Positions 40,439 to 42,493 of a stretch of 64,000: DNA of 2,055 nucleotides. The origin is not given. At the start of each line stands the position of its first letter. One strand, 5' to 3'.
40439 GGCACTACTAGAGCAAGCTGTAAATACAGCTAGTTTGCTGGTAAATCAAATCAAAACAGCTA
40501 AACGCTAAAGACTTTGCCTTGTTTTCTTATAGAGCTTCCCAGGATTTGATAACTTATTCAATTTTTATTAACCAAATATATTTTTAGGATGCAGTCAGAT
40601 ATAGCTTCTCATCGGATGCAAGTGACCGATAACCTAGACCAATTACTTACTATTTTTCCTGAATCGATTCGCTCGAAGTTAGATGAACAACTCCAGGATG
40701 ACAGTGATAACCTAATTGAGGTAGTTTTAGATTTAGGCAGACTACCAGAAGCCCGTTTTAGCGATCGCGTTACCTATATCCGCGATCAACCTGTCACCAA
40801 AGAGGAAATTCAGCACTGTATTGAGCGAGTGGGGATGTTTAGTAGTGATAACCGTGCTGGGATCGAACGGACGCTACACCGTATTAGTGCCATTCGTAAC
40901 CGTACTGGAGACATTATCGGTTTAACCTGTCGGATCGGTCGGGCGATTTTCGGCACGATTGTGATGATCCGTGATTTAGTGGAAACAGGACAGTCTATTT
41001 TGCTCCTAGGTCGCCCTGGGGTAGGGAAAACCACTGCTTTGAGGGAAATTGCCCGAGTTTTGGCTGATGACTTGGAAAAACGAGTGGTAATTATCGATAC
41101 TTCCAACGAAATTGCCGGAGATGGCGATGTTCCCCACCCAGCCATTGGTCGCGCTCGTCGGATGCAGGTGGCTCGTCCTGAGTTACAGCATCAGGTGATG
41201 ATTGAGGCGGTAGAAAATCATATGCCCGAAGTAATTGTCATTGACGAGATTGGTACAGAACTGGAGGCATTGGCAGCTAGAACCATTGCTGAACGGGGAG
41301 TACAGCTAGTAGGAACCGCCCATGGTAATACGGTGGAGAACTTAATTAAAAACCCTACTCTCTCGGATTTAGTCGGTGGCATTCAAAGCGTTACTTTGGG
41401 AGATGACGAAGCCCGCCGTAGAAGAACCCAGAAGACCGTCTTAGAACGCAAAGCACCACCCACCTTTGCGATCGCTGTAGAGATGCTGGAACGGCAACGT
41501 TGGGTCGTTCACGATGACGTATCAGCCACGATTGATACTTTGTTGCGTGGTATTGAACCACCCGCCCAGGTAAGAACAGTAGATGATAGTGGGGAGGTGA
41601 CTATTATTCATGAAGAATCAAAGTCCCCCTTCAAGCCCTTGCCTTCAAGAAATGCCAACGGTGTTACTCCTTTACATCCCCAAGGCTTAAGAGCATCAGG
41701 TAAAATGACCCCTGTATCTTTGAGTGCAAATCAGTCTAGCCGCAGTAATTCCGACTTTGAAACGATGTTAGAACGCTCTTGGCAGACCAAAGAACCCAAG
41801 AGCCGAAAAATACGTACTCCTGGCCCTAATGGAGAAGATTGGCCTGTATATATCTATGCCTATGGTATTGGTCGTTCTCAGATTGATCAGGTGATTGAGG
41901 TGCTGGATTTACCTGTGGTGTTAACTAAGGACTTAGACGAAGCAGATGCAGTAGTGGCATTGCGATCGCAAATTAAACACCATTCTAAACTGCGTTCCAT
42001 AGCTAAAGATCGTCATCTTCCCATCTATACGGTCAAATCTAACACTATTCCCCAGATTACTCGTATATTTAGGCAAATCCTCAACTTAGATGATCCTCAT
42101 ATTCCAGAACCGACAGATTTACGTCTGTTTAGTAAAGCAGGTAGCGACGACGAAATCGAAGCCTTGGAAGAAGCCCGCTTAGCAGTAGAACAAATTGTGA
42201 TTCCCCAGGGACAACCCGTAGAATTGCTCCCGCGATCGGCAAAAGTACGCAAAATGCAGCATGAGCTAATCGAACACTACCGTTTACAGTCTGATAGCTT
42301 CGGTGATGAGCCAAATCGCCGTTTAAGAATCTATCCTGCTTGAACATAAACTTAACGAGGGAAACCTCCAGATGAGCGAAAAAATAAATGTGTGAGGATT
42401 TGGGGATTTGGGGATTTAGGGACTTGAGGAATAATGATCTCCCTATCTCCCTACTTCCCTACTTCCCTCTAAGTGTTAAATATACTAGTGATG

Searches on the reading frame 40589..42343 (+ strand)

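Call 68: search_protein_families(library=pfam, proteins=[window:40589-42343:+], max_evalue=0.00001)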
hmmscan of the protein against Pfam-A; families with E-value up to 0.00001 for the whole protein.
window:40589-42343:+ (584 aa): 5 families
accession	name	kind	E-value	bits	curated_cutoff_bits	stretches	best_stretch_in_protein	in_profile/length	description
PF25516.1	PTPase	-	7e-33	112.8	27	1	420-498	1-79/79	Phosphotyrosine protein phosphatase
PF01424.28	R3H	-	1.9e-11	44.3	26.8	1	525-583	2-60/60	R3H domain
PF19568.5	Spore_III_AA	-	2.4e-10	40.4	27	1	134-262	144-275/306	Sporulation stage III, protein AA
PF03266.21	NTPase_1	-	2.8e-06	27.7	23.9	0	137-160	2-25/168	NTPase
PF00004.35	AAA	-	4.7e-06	27.5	21.2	0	137-222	1-67/131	ATPase family associated with various cellular activities (AAA)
